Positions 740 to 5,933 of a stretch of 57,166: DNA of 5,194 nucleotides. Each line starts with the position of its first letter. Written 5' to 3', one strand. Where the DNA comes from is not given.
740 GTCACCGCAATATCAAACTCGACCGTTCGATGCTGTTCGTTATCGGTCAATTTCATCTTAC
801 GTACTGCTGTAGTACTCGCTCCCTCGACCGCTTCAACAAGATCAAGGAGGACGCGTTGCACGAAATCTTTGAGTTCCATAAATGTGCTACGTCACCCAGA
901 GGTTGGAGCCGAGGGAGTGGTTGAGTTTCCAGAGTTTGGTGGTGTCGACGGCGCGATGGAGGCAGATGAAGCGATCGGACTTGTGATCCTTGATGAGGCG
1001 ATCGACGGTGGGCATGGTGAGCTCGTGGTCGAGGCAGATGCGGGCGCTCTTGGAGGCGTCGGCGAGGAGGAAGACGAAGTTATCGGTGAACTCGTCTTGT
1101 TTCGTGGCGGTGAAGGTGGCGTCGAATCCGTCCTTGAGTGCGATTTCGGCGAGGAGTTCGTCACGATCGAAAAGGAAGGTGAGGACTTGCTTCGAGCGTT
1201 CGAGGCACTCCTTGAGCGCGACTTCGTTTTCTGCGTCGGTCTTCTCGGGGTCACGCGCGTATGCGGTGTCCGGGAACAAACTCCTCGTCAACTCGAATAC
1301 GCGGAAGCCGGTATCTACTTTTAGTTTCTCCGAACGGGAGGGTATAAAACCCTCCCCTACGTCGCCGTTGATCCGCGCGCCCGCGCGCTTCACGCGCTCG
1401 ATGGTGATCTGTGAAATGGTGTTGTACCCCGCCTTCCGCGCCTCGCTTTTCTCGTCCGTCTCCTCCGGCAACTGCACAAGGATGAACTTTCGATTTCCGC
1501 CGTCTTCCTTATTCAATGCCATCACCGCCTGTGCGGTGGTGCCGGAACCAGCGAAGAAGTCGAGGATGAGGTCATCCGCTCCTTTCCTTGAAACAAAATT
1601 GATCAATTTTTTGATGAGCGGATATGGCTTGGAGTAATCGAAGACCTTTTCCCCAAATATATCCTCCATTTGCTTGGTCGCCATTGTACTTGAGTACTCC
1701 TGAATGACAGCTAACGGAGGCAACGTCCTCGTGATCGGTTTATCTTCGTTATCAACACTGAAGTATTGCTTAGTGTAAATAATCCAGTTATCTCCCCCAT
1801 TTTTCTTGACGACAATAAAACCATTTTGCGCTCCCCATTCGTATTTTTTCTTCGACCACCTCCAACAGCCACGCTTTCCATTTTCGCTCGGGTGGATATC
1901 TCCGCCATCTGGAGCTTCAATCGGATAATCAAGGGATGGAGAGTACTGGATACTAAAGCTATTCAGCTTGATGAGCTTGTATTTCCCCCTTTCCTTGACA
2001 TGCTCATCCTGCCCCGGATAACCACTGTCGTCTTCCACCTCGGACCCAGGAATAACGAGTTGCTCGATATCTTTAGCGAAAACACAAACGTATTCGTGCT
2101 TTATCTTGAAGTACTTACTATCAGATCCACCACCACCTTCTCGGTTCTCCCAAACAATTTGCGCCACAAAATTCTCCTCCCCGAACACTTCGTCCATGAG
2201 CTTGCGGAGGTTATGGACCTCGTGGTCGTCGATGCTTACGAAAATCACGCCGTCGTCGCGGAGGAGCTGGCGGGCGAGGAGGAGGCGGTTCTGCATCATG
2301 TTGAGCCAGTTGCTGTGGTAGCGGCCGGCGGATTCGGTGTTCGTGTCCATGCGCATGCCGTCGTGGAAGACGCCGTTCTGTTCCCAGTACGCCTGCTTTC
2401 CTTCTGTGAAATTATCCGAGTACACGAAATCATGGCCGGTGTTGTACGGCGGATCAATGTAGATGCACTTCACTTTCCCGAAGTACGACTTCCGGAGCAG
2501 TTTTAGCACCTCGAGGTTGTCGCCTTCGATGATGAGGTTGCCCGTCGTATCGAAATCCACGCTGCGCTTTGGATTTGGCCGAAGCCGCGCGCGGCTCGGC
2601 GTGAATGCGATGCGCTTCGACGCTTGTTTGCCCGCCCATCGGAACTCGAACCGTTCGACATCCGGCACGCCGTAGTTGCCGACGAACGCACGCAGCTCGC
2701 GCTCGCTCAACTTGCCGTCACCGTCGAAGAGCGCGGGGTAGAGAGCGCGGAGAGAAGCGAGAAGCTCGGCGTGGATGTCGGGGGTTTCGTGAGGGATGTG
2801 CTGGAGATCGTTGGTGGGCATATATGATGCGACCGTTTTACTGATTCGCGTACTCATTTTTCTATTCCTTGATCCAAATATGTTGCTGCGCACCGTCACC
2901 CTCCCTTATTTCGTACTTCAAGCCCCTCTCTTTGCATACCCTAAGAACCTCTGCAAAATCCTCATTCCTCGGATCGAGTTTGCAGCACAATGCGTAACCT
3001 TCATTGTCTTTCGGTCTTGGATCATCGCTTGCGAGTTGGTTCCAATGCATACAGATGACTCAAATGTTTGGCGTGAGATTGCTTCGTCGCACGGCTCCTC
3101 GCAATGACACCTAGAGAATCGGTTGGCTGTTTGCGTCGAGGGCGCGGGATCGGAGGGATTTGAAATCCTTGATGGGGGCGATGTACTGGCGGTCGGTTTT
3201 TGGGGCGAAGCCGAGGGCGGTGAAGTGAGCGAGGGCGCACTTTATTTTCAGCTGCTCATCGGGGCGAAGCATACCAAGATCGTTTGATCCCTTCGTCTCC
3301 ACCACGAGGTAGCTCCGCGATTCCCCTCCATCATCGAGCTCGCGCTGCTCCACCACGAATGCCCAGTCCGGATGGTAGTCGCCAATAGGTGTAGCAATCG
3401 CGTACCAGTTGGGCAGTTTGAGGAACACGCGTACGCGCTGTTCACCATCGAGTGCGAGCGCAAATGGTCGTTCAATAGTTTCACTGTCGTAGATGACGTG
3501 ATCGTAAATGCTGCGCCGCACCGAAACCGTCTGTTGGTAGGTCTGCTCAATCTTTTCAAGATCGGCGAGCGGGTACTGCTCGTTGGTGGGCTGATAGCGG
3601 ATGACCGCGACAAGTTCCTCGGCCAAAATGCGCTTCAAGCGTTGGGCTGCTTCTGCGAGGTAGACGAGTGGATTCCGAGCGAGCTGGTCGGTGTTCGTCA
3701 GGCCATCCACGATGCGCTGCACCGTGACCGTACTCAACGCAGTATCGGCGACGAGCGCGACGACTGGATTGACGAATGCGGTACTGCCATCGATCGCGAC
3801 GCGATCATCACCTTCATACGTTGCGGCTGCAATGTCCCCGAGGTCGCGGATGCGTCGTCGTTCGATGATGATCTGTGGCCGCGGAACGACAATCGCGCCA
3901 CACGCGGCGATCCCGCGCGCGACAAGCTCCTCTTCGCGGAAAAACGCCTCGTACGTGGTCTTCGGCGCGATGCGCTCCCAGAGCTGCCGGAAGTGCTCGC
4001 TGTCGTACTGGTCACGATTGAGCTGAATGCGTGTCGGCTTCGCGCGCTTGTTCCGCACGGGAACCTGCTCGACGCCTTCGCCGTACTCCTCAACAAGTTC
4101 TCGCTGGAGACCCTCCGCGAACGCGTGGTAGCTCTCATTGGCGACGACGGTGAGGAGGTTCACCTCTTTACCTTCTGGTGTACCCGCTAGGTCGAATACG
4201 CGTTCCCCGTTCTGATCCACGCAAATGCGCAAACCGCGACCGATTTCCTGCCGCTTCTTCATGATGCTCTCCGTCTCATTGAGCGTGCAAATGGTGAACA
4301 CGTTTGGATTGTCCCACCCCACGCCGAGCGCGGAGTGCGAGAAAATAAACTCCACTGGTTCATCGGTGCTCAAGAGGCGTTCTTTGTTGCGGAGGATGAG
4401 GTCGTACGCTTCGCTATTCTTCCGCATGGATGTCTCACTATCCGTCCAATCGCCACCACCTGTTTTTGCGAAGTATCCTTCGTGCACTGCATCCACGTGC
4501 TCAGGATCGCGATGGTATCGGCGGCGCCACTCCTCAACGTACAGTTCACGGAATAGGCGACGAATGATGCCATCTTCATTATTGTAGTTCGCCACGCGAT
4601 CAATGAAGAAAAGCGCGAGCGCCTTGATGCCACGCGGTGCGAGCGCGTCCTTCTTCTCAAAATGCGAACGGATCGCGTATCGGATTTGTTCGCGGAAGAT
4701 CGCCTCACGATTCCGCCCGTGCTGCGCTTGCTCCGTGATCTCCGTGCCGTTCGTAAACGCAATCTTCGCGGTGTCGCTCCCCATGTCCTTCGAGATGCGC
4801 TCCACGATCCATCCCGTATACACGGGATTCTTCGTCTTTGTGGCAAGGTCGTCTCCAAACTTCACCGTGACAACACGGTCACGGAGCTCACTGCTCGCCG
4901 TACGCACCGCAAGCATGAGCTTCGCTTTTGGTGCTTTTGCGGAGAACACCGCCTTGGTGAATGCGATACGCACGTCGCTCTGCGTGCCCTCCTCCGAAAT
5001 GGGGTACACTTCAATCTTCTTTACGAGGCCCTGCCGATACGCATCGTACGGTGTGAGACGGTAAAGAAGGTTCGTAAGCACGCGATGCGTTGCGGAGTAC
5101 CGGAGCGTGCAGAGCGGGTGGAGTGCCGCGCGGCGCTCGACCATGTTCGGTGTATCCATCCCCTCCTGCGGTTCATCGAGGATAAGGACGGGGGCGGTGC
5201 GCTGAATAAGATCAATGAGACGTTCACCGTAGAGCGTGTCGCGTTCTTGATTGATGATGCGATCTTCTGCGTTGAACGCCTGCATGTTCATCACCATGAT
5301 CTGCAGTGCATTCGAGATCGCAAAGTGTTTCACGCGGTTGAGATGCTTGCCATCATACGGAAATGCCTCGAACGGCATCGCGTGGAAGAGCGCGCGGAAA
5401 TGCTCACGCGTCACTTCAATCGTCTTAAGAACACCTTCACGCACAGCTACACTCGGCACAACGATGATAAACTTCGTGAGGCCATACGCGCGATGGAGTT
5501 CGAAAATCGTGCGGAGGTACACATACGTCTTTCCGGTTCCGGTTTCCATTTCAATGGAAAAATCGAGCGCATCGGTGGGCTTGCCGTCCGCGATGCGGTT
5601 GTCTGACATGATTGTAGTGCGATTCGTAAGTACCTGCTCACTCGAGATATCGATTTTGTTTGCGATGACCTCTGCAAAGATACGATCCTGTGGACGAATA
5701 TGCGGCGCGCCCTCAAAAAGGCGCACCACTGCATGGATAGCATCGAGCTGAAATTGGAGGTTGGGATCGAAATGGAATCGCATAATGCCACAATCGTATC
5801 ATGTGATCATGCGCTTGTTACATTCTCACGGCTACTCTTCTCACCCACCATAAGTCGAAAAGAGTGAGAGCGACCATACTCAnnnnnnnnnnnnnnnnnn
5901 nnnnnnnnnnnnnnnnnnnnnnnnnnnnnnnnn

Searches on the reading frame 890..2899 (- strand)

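Call 69: search_protein_families(library=pfam, proteins=[window:890-2899:-], max_evalue=0.00001)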
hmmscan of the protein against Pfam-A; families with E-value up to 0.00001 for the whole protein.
window:890-2899:- (670 aa): 1 family
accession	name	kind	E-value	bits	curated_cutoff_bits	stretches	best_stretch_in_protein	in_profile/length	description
PF01555.25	N6_N4_Mtase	-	7.5e-36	124.6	26.7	1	143-474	1-208/221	DNA methylase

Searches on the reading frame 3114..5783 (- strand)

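Call 69: search_protein_families(library=pfam, proteins=[window:3114-5783:-], max_evalue=0.00001)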
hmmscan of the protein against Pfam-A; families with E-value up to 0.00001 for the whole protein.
window:3114-5783:- (890 aa): 2 families
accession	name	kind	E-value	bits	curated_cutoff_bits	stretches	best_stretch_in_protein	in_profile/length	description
PF19778.5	RE_endonuc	-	6.7e-31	106.8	23.4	1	757-857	2-97/108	Endonuclease domain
PF04851.21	ResIII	-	6.5e-11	42.9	22.5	1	71-205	22-134/164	Type III restriction enzyme, res subunit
